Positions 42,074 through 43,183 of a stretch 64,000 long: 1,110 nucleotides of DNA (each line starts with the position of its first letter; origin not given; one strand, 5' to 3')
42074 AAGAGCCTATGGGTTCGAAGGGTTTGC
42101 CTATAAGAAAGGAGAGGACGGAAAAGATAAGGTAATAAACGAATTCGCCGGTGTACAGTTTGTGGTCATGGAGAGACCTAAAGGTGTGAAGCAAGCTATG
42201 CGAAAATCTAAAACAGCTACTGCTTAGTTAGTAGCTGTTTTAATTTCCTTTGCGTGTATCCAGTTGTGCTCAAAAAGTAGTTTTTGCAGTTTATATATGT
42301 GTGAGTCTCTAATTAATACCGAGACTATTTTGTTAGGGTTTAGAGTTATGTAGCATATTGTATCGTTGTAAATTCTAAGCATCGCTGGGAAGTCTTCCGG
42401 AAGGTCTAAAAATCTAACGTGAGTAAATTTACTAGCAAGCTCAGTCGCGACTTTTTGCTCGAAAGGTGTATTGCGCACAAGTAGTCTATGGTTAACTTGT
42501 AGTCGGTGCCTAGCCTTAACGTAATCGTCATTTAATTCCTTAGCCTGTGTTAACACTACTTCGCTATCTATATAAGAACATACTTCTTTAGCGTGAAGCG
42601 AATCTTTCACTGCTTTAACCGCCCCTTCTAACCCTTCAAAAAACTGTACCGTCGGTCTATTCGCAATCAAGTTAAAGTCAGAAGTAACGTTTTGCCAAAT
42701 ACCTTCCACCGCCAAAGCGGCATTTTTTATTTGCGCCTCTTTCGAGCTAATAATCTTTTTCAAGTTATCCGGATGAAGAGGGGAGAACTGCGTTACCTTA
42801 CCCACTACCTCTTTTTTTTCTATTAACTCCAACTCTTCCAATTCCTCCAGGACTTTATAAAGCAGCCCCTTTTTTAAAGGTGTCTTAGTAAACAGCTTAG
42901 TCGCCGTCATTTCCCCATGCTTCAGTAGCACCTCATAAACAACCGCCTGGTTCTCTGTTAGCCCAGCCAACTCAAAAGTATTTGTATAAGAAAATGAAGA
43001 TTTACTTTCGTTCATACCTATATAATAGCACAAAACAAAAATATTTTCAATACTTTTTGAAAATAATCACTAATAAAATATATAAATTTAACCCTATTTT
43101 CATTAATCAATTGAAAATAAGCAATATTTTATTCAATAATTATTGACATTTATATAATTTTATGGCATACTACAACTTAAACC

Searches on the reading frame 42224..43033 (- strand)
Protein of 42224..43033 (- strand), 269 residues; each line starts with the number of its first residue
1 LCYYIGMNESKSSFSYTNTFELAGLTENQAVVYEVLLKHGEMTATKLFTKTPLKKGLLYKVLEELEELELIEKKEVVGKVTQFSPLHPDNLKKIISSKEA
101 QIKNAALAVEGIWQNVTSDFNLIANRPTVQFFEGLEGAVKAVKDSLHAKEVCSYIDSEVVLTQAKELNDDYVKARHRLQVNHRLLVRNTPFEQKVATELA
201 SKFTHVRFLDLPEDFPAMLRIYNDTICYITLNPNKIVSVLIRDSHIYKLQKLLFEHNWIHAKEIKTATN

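Call 24: search_protein_families(library=pfam, proteins=[window:42224-43033:-], max_evalue=0.001)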
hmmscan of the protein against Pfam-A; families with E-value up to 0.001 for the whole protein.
window:42224-43033:- (269 aa): 1 family
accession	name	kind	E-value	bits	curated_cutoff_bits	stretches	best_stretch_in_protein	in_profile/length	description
PF01978.25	TrmB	-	3e-10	40.2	25.6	1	24-88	5-67/68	Sugar-specific transcriptional regulator TrmB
